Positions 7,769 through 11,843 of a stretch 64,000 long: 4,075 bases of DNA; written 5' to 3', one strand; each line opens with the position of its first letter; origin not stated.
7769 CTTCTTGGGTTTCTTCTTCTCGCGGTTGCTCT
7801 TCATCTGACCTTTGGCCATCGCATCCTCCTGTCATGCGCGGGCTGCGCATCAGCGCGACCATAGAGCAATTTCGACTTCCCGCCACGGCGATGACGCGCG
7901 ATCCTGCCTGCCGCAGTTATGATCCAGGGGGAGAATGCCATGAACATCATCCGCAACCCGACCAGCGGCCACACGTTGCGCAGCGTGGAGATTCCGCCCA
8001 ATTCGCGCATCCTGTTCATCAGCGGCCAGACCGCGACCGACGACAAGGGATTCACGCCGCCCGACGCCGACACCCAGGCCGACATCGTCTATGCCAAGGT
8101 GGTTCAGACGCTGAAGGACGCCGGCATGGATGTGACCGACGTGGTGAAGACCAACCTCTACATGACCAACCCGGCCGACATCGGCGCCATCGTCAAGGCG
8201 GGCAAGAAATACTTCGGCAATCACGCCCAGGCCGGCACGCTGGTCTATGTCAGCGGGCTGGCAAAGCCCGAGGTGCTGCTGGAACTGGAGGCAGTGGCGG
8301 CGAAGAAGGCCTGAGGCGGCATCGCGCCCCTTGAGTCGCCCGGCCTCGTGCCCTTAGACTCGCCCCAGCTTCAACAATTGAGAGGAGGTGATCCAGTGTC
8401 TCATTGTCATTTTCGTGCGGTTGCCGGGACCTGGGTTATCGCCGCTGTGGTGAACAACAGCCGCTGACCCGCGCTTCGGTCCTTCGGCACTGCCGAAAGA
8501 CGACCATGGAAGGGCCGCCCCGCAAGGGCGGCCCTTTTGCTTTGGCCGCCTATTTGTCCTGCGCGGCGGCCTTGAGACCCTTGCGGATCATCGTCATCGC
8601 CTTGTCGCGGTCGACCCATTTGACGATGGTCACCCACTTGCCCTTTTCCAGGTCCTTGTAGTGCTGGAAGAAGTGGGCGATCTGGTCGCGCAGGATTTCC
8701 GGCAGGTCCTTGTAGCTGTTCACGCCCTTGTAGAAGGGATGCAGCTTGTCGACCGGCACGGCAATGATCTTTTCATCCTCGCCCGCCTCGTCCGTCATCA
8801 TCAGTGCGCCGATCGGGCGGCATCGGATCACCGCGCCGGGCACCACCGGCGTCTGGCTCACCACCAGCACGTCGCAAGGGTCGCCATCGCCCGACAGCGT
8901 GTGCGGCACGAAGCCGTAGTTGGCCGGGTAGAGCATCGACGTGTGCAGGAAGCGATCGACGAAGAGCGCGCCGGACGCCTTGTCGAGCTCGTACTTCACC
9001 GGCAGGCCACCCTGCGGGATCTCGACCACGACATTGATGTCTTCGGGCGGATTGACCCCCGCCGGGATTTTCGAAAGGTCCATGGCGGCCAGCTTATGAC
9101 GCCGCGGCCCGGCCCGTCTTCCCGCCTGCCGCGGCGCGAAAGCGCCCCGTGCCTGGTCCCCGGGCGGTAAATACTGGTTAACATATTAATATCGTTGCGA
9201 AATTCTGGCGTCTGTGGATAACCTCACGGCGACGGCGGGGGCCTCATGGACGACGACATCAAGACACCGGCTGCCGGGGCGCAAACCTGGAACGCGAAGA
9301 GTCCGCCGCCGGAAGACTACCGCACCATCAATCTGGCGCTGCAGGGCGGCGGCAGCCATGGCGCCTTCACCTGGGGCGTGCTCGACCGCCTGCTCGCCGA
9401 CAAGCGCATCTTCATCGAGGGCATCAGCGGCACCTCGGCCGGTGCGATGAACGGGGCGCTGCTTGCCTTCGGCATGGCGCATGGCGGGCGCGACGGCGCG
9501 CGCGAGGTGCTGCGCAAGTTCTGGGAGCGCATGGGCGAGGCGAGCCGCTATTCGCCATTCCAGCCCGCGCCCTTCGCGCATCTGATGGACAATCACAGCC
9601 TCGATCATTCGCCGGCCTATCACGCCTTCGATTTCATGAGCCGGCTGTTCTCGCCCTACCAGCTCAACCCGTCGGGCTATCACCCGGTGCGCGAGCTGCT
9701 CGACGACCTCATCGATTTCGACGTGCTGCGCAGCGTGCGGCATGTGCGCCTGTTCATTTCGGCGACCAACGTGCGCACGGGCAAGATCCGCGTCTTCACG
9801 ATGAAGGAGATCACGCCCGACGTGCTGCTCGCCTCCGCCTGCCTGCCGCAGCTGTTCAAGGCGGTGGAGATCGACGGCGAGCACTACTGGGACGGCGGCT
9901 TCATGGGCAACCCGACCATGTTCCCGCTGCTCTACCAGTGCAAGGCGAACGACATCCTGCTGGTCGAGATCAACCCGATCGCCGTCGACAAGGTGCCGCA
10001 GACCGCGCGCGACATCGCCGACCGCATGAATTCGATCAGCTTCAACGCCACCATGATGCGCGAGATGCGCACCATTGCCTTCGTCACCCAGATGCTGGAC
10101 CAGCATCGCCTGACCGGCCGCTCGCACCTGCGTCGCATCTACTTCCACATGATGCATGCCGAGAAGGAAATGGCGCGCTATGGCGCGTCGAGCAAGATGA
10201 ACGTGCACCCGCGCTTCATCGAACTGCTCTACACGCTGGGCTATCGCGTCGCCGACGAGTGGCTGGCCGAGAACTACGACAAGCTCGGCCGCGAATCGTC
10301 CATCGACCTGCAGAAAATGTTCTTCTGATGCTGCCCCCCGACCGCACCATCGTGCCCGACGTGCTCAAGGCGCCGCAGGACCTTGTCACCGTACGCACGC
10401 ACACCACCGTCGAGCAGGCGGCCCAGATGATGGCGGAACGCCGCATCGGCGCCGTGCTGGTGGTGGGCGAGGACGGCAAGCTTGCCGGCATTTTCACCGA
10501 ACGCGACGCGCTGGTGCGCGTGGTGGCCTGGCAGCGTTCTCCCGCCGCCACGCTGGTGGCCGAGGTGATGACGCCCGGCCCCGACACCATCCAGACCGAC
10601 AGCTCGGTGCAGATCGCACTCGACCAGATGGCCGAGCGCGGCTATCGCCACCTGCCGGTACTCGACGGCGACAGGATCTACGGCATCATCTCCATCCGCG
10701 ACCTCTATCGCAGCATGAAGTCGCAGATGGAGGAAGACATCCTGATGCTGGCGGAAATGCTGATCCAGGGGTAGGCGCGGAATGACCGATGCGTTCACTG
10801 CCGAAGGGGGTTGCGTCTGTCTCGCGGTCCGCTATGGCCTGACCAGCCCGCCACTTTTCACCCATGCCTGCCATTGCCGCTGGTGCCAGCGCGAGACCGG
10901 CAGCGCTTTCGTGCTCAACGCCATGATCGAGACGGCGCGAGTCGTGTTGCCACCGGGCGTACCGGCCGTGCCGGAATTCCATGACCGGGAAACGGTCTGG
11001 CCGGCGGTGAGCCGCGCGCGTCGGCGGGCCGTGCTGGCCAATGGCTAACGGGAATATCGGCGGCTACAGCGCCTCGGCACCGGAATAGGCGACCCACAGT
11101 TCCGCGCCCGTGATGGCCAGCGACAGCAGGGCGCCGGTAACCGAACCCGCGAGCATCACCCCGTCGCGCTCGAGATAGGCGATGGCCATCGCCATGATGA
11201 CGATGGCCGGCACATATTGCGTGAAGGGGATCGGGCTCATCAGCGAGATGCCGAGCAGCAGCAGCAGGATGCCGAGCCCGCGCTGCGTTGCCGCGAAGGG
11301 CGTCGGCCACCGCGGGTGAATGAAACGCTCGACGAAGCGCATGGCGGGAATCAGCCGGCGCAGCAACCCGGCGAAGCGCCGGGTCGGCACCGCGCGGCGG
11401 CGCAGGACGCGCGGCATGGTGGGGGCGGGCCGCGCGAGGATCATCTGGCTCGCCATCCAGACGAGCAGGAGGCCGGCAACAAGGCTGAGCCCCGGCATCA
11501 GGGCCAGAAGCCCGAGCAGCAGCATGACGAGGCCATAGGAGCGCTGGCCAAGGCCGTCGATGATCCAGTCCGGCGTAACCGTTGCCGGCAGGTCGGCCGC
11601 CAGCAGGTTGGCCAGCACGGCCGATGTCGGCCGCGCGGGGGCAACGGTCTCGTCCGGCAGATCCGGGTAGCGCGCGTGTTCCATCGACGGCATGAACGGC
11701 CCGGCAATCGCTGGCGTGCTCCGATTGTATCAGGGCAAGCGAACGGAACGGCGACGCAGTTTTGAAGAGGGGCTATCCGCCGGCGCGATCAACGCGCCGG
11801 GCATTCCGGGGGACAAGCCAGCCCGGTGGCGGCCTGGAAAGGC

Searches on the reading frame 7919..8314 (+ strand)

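Call 54: search_protein_families(library=pfam, proteins=[window:7919-8314:+])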
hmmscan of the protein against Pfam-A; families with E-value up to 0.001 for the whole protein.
window:7919-8314:+ (131 aa): 1 family
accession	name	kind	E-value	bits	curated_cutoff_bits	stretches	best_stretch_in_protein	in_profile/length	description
PF01042.26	Ribonuc_L-PSP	-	4.7e-16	59.3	27.3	1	30-128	19-120/121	Endoribonuclease L-PSP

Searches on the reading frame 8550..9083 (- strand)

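Call 54: search_protein_families(library=pfam, proteins=[window:8550-9083:-])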
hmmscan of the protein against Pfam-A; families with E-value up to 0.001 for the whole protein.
window:8550-9083:- (177 aa): 1 family
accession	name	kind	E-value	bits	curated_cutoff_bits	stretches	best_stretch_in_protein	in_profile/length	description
PF00719.24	Pyrophosphatase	-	6.4e-59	198.6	23.5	1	18-172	1-151/153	Inorganic pyrophosphatase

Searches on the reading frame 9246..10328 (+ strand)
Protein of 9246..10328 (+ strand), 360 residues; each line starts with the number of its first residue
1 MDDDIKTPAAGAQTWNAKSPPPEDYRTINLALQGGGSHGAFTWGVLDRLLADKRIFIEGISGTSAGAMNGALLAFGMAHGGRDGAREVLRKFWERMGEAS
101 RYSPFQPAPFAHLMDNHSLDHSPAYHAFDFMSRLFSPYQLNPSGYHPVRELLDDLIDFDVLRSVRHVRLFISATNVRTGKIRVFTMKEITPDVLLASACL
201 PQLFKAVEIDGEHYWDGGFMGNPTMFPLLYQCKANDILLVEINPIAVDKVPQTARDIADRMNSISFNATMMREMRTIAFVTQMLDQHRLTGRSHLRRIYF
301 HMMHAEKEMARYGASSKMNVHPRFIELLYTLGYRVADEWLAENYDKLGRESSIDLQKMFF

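Call 54: search_protein_families(library=pfam, proteins=[window:9246-10328:+])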
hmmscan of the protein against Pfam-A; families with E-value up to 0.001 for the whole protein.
window:9246-10328:+ (360 aa): 1 family
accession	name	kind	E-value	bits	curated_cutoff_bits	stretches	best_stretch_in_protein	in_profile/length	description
PF01734.28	Patatin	-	2.7e-25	90.1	27.7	1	30-223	1-185/191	Patatin-like phospholipase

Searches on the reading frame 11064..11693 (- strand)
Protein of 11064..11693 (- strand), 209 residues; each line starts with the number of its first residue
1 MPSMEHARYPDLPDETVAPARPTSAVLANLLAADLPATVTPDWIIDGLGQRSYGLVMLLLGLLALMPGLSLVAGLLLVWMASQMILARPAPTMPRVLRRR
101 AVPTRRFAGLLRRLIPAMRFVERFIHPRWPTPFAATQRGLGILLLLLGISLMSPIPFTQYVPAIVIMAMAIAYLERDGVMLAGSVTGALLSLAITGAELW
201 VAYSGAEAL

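Call 54: search_protein_families(library=pfam, proteins=[window:11064-11693:-])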
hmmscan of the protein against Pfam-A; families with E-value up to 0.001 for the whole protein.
window:11064-11693:- (209 aa): 1 family
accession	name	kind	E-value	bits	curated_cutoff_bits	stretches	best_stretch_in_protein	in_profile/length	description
PF06055.17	ExoD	-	8e-36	123.5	23.8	1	24-195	2-178/180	Exopolysaccharide synthesis, ExoD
